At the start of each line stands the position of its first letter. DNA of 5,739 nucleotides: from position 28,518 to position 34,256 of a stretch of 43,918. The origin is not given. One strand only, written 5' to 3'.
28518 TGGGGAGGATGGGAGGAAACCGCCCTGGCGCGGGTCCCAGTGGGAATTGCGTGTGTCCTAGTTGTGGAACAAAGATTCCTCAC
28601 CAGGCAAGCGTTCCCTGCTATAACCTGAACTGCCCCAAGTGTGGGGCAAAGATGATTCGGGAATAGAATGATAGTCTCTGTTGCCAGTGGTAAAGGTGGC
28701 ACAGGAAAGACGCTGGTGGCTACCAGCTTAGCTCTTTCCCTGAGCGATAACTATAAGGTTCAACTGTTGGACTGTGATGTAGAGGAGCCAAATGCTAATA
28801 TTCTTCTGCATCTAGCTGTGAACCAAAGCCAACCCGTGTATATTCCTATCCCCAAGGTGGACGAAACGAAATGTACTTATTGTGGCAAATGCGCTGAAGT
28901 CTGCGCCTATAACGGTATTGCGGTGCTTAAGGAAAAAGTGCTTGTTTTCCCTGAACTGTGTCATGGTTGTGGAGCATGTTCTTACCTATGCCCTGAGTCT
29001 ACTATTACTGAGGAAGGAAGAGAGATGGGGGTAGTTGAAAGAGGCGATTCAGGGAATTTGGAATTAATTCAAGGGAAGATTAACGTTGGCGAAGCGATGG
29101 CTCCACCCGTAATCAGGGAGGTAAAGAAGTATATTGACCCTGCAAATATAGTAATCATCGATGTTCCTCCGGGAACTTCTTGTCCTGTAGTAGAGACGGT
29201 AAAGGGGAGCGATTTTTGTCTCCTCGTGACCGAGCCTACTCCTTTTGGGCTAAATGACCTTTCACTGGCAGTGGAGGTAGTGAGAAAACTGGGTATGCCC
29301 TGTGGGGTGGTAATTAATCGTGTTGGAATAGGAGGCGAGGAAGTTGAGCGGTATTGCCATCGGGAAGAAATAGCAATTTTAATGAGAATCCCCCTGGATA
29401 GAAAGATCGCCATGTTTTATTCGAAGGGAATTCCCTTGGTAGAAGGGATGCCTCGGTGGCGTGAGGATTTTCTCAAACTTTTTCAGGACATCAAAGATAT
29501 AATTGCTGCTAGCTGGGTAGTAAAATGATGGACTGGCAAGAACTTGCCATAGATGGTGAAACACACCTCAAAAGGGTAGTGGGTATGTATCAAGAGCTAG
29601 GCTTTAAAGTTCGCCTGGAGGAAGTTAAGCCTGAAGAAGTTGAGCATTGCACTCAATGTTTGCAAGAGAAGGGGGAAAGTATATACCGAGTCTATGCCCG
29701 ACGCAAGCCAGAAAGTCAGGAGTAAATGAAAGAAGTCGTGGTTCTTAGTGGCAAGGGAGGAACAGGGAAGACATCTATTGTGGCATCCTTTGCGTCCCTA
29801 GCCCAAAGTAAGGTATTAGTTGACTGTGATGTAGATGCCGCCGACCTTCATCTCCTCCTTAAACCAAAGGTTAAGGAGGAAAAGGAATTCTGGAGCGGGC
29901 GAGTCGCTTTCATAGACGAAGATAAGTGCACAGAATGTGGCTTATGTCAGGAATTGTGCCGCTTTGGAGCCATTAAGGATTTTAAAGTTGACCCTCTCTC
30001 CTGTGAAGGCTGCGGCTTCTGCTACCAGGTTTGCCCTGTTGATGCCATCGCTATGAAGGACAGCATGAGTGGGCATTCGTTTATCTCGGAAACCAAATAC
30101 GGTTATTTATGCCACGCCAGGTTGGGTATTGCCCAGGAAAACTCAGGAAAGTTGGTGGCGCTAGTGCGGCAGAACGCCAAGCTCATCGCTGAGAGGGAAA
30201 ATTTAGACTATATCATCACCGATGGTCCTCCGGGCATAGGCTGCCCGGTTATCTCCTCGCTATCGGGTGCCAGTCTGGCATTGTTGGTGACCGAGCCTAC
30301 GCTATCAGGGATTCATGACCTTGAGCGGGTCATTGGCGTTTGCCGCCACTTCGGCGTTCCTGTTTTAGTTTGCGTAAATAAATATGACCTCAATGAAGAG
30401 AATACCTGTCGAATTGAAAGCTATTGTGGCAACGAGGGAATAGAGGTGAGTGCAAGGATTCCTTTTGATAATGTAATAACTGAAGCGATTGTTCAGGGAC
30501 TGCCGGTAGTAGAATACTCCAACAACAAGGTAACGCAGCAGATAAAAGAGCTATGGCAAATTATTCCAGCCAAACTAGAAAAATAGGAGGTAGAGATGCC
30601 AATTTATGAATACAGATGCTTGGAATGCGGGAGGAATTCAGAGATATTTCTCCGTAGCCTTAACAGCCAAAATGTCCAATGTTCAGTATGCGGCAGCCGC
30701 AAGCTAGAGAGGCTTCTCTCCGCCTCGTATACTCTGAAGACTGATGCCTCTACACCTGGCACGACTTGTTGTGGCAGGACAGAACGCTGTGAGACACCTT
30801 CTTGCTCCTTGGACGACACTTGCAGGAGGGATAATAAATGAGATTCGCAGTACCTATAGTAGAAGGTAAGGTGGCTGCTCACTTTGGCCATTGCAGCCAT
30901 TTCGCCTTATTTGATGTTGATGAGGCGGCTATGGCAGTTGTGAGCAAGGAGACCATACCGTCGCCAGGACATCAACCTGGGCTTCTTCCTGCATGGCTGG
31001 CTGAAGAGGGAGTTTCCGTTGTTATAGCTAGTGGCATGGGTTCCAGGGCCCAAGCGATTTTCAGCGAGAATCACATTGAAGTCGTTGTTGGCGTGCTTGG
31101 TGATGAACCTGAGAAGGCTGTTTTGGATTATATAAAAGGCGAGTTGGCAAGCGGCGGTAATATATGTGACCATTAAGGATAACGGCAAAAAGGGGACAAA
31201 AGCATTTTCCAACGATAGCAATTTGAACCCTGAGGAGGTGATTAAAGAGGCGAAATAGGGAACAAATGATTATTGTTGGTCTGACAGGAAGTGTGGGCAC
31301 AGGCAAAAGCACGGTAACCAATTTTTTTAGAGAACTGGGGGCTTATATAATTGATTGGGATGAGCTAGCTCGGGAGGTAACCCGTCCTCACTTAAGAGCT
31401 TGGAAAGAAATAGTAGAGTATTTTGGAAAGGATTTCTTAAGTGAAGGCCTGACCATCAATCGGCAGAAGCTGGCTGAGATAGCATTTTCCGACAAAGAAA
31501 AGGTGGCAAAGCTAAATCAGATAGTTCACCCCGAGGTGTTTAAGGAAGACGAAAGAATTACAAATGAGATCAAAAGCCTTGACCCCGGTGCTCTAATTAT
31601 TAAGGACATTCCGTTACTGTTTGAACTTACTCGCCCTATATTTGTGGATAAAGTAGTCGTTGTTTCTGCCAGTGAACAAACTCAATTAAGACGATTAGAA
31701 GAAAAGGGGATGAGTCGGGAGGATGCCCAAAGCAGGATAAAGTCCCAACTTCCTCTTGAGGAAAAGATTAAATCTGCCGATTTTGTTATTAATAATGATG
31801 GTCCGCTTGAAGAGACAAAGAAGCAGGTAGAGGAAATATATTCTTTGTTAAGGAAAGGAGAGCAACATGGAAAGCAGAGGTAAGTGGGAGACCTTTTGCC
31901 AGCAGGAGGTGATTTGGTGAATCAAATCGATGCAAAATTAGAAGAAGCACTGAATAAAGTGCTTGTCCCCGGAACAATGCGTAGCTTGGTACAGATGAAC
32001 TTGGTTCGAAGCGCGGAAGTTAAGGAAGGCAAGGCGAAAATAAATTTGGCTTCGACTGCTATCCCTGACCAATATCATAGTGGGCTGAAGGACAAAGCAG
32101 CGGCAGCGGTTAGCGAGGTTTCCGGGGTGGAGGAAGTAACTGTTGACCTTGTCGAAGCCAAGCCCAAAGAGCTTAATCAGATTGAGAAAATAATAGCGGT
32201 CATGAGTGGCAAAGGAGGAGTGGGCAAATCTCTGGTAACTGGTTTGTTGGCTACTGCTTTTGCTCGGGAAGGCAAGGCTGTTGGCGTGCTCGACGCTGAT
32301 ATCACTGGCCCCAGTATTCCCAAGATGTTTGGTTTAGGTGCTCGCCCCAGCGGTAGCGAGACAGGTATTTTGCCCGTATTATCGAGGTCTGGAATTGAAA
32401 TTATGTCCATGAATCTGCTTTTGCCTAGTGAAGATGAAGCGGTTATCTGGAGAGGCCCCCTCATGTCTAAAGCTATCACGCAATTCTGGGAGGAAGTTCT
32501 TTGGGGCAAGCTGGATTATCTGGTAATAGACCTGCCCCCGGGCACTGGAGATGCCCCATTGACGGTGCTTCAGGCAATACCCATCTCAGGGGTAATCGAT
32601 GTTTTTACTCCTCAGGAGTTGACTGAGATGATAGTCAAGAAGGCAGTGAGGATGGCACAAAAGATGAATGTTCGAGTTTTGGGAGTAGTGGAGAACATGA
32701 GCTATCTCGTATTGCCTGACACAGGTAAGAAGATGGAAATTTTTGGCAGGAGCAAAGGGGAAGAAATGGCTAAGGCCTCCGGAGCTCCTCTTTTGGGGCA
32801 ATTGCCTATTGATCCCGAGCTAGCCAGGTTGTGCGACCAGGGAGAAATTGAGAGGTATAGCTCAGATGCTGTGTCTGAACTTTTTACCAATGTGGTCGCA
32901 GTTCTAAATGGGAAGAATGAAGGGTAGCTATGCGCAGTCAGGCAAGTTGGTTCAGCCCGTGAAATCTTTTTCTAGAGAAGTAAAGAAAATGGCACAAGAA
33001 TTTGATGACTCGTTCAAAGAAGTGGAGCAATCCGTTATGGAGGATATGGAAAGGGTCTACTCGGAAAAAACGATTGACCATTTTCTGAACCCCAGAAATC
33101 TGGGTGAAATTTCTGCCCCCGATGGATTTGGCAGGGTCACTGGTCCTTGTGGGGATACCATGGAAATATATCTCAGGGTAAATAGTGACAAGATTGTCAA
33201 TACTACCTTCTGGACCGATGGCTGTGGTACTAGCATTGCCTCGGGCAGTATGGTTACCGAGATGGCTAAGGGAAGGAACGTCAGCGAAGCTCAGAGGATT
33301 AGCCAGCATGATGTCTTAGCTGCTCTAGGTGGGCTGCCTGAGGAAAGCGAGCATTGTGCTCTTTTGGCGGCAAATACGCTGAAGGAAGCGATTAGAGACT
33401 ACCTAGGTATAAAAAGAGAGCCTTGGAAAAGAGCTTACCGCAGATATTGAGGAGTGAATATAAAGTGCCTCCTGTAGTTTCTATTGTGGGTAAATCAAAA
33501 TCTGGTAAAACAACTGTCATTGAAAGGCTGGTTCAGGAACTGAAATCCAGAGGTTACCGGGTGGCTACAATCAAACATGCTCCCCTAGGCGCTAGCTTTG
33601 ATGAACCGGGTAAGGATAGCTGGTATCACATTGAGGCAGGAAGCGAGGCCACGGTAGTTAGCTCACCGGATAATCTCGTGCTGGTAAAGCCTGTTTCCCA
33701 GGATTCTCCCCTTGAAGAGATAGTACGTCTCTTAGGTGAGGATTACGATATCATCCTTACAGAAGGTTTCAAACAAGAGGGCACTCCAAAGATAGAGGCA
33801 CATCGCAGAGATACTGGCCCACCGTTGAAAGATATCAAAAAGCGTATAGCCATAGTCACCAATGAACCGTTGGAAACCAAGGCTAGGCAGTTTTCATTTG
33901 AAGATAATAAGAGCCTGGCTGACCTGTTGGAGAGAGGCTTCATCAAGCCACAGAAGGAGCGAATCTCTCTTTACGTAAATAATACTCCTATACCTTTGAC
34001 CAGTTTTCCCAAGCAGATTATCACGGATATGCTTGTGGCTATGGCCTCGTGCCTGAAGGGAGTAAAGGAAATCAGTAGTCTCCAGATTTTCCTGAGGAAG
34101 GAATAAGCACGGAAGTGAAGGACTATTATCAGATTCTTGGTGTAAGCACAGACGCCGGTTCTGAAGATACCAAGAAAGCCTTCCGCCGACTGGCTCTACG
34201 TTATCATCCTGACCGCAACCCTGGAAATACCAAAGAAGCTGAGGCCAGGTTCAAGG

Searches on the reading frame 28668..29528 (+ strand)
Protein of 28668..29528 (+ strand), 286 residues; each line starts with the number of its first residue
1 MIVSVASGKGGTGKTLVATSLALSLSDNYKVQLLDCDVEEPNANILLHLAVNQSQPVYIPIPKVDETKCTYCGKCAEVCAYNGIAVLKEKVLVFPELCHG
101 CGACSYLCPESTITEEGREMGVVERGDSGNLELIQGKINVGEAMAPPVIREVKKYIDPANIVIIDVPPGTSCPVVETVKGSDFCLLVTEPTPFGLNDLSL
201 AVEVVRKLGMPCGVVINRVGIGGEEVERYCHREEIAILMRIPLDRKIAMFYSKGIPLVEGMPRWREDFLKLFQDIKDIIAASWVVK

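Call 3: search_protein_families(library=pfam, max_evalue=0.1, proteins=[window:28668-29528:+])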
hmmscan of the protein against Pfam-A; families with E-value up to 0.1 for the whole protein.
window:28668-29528:+ (286 aa): 22 families
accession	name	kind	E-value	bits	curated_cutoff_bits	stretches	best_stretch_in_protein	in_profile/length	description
PF10609.15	ParA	-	9.7e-18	64.9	27.1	2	2-54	5-61/246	NUBPL iron-transfer P-loop NTPase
PF01656.29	CbiA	-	2.8e-16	60.1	25.4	1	4-256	2-124/125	CobQ/CobB/MinD/ParA nucleotide binding domain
PF00037.32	Fer4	-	5.5e-11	42.3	21.1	2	62-79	1-18/24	4Fe-4S binding domain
PF12837.12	Fer4_6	-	3.4e-09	36.7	25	2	61-83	1-23/24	4Fe-4S binding domain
PF13614.12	AAA_31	-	6.9e-09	36.3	27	2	2-45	3-46/177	AAA domain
PF13237.11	Fer4_10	-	2.6e-07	30.9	25.5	1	62-109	2-53/53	4Fe-4S dicluster domain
PF12838.12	Fer4_7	-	8.4e-07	29.8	27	2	68-110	1-50/52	4Fe-4S dicluster domain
PF14697.11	Fer4_21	-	1.3e-06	28.8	35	1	63-113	2-57/59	4Fe-4S dicluster domain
PF13484.11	Fer4_16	-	3.1e-06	28.3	30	2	98-119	2-22/66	4Fe-4S double cluster binding domain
PF25160.1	LdpA_Fe-S-bd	-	8.4e-06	25.9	27.6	1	92-116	22-46/49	LdpA Fe-S cluster-binding domain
PF12797.12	Fer4_2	-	1.1e-05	25.5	24.5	2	90-110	2-22/22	4Fe-4S binding domain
PF13187.11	Fer4_9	-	5.3e-05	23.6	27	2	68-111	1-50/52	4Fe-4S dicluster domain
PF02374.21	ArsA_ATPase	-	0.0034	17.1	24.3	1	5-33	5-33/305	Anion-transporting ATPase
PF00142.24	Fer4_NifH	-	0.0045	16.9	25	0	7-52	6-52/271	4Fe-4S iron sulfur cluster binding proteins, NifH/frxC family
PF13370.11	Fer4_13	-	0.0048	18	24.5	0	97-129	5-37/58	4Fe-4S single cluster domain of Ferredoxin I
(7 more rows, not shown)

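Call 34: search_protein_families(library=ncbifam, max_evalue=0.01, proteins=[window:28668-29528:+])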
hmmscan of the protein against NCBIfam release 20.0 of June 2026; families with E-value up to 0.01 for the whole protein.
window:28668-29528:+ (286 aa): 66 families (the best 25 are shown)
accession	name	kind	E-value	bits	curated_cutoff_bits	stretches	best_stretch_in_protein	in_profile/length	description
TIGR01969.1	minD_arch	subfamily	2.6e-18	66.1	201.75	2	152-263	102-216/251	cell division ATPase MinD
NF041136.1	MrpORP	equivalog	3.2e-16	59.6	450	2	3-54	8-60/365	iron-sulfur cluster carrier protein MrpORP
NF041546.1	ParA_partition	equivalog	1.6e-14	54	180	2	138-220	56-143/203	ParA family partition ATPase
NF041891.1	hdrA_Methbact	equivalog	2.5e-10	39.2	1300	1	59-118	564-623/762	ferredoxin:CoB-CoM heterodisulfide reductase subunit HdrA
NF040770.1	hetero_SS_HdrA2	exception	8e-10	37.5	1100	1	62-115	572-625/777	CoB-CoM heterodisulfide reductase HdrA2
TIGR02700.1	flavo_MJ0208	hypoth_equivalog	2.8e-09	36.6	251.35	1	63-133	144-214/234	dihydromethanopterin reductase (acceptor)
NF038196.1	ferrodoxin_EFR1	subfamily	5.8e-09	36.3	75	1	64-114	182-230/242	EFR1 family ferrodoxin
TIGR01968.1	minD_bact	equivalog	5e-08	32.6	212.9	1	2-49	3-51/261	septum site-determining protein MinD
NF008669.0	PRK11670.1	equivalog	6.9e-08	31.8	348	1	2-47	109-155/369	iron-sulfur cluster carrier protein ApbC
NF043069.1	T4HPD_activ_SAM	equivalog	3.5e-07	29.9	425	1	64-122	48-106/299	trans-4-hydroxy-L-proline dehydratase activase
NF041778.1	hetero_SS_HdrA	equivalog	6.3e-07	27.6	1400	1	61-119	581-639/771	ferredoxin:CoB-CoM heterodisulfide reductase subunit HdrA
NF040864.1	HgcB_ferredoxin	equivalog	8.4e-07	28.8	99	1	63-114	10-62/93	mercury methylation ferredoxin HgcB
NF045874.1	Vhu_polyferre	exception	9.3e-07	27.9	600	1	62-115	191-245/381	F420-non-reducing hydrogenase associated-polyferredoxin VhuB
NF058577.1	FdxA_fam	equivalog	1.3e-06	28.5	65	1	67-110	7-50/52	4Fe-4S ferredoxin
TIGR02016.1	BchX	equivalog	2.2e-06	27.2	331.2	1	195-277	165-250/296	chlorophyllide a reductase iron protein subunit X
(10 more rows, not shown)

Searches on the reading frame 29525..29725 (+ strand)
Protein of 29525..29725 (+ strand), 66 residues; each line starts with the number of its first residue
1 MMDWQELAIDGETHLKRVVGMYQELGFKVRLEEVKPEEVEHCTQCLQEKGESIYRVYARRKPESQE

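Call 3: search_protein_families(library=pfam, max_evalue=0.1, proteins=[window:29525-29725:+])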
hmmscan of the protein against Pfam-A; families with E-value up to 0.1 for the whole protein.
window:29525-29725:+ (66 aa): 1 family
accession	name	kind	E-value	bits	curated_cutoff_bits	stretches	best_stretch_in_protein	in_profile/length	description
PF05171.18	HemS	-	0.034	14.5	24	1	27-65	83-119/128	Haemin-degrading HemS.ChuX domain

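Call 39: search_protein_families(library=pfam, max_evalue=1, proteins=[window:29525-29725:+])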
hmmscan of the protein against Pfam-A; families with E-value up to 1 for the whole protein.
window:29525-29725:+ (66 aa): 2 families
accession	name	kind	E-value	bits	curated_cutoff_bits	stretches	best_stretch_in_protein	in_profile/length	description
PF05171.18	HemS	-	0.034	14.5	24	1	27-65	83-119/128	Haemin-degrading HemS.ChuX domain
PF16742.10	IL17R_D_N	-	0.21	12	25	1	19-64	56-100/122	N-terminus of interleukin 17 receptor D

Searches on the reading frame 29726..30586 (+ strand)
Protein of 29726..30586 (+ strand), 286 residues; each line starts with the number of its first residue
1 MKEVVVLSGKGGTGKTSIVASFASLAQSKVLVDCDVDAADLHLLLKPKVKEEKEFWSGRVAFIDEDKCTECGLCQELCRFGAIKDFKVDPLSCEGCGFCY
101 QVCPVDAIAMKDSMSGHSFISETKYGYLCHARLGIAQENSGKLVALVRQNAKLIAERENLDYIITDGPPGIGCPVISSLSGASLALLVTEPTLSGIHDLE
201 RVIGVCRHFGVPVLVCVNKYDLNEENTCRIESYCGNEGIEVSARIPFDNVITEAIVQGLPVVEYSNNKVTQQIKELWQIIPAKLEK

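Call 34: search_protein_families(library=ncbifam, max_evalue=0.01, proteins=[window:29726-30586:+])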
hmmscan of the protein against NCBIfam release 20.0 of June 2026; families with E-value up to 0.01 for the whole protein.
window:29726-30586:+ (286 aa): 73 families (the best 25 are shown)
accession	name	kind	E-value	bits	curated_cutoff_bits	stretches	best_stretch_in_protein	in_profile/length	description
TIGR01969.1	minD_arch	subfamily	2.3e-19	69.6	201.75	2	157-278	106-228/251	cell division ATPase MinD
TIGR01968.1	minD_bact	equivalog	4.8e-18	65.4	212.9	2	136-275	88-231/261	septum site-determining protein MinD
NF041136.1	MrpORP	equivalog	2.3e-14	53.5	450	2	157-280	112-248/365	iron-sulfur cluster carrier protein MrpORP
NF040770.1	hetero_SS_HdrA2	exception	4.7e-12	44.8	1100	1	59-113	570-628/777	CoB-CoM heterodisulfide reductase HdrA2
NF041891.1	hdrA_Methbact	equivalog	4.8e-11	41.6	1300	1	59-115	565-625/762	ferredoxin:CoB-CoM heterodisulfide reductase subunit HdrA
NF042909.1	FMH_DH_FwdF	exception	2.2e-10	40.2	375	2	88-144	222-277/336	tungsten-dependent formylmethanofuran dehydrogenase subunit FwdF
TIGR02179.1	PorD_KorD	subfamily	3.6e-09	36.6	60.05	1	55-111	14-75/78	2-oxoacid:acceptor oxidoreductase, delta subunit, pyruvate/2-ketoisovalerate family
NF038196.1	ferrodoxin_EFR1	subfamily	2.1e-08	34.5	75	1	61-114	179-235/242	EFR1 family ferrodoxin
NF058577.1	FdxA_fam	equivalog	2.6e-08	33.9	65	1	61-107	2-52/52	4Fe-4S ferredoxin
TIGR01944.1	rnfB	subfamily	3.6e-08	33.2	68.7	1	51-114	98-166/190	RnfABCDGE type electron transport complex subunit B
NF041546.1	ParA_partition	equivalog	4.4e-08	32.9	180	1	153-278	70-202/203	ParA family partition ATPase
NF008079.0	PRK10818.1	equivalog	4.7e-08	32.7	508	1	157-205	111-159/270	septum site-determining protein MinD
NF041778.1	hetero_SS_HdrA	equivalog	4.7e-08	31.3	1400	1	56-111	577-636/771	ferredoxin:CoB-CoM heterodisulfide reductase subunit HdrA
NF040684.1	PorD_Arch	equivalog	5.1e-08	32.9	120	1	58-111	24-82/85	pyruvate synthase subunit PorD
TIGR01971.1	NuoI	subfamily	7.5e-08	32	113.05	1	84-113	74-103/121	NADH-quinone oxidoreductase, chain I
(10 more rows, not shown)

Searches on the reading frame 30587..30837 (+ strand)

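Call 39: search_protein_families(library=pfam, max_evalue=1, proteins=[window:30587-30837:+])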
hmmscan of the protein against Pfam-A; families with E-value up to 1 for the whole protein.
window:30587-30837:+ (83 aa): 6 families
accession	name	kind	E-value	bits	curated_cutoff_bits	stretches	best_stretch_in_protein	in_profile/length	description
PF09723.15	Zn_ribbon_8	-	1.7e-12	47.6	34.4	1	4-44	1-41/41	Zinc ribbon domain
PF17283.8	Zn_ribbon_SprT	-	0.00095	19.6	28.1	1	7-39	3-33/38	SprT-like zinc ribbon domain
PF06676.16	DUF1178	-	0.0079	17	31.6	1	17-54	20-57/147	Protein of unknown function (DUF1178)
PF21344.3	Zn_ribbon_LysW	-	0.021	14.9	27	1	10-37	2-29/46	Alpha-aminoadipate carrier protein LysW-like, globular domain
PF01155.25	HypA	-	0.065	13.7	28.9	1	5-43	67-100/112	Hydrogenase/urease nickel incorporation, metallochaperone, hypA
PF04438.22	zf-HIT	-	0.64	10.3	24.7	0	67-75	18-26/30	HIT zinc finger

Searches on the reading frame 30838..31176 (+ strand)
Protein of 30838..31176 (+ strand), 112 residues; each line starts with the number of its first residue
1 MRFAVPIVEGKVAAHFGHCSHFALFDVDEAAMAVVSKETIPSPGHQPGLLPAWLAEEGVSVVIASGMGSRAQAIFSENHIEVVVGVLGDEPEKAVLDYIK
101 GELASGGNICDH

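Call 34: search_protein_families(library=ncbifam, max_evalue=0.01, proteins=[window:30838-31176:+])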
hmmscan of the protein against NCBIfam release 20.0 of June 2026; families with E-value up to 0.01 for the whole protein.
window:30838-31176:+ (112 aa): 2 families
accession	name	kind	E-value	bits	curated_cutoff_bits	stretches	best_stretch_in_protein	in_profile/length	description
NF041136.1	MrpORP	equivalog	2e-33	116.2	450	1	1-103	265-365/365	iron-sulfur cluster carrier protein MrpORP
TIGR01290.1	nifB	equivalog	0.0012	17.7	343.65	1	10-46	340-376/441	nitrogenase cofactor biosynthesis protein NifB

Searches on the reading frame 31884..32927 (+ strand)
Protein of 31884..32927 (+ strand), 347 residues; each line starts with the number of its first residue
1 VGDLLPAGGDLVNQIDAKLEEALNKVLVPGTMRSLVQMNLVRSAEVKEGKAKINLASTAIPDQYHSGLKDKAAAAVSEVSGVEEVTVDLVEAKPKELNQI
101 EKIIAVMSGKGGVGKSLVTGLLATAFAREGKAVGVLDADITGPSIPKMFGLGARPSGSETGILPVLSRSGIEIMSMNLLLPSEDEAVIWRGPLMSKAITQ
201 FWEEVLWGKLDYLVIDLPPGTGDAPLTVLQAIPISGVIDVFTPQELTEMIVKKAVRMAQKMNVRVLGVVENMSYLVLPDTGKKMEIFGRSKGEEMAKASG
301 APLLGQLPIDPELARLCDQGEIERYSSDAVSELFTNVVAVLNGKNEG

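Call 65: search_protein_families(library=pfam, max_evalue=0.0001, proteins=[window:31884-32927:+])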
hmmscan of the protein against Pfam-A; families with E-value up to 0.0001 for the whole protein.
window:31884-32927:+ (347 aa): 4 families
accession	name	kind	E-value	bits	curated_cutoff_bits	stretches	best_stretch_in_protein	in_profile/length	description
PF10609.15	ParA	-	7.6e-91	304.3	27.1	1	100-338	2-242/246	NUBPL iron-transfer P-loop NTPase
PF01656.29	CbiA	-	1.1e-10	42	25.4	1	104-318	1-120/125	CobQ/CobB/MinD/ParA nucleotide binding domain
PF01883.24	FeS_assembly_P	-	1.9e-08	34.9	23.5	1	17-87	2-73/73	Iron-sulfur cluster assembly protein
PF13614.12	AAA_31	-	9.8e-07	29.3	27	1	102-166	2-63/177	AAA domain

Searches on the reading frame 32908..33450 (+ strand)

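Call 65: search_protein_families(library=pfam, max_evalue=0.0001, proteins=[window:32908-33450:+])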
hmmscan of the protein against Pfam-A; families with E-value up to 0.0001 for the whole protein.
window:32908-33450:+ (180 aa): 1 family
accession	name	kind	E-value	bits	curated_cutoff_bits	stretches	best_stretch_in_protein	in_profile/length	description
PF01592.21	NifU_N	-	9e-35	120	22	1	51-169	2-124/127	NifU-like N terminal domain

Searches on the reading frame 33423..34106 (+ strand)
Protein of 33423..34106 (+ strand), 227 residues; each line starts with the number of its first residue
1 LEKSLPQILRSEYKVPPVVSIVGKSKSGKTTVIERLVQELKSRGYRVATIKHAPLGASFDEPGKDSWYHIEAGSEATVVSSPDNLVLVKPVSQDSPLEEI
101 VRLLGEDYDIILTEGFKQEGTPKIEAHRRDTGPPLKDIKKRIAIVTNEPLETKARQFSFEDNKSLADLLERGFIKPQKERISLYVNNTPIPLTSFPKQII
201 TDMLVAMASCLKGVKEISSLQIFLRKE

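Call 65: search_protein_families(library=pfam, max_evalue=0.0001, proteins=[window:33423-34106:+])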
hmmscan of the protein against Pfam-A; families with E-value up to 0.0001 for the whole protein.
window:33423-34106:+ (227 aa): 1 family
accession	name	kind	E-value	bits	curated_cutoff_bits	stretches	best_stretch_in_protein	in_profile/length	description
PF03205.20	MobB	-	3.3e-39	134.3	26.6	1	18-146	1-132/133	Molybdopterin guanine dinucleotide synthesis protein B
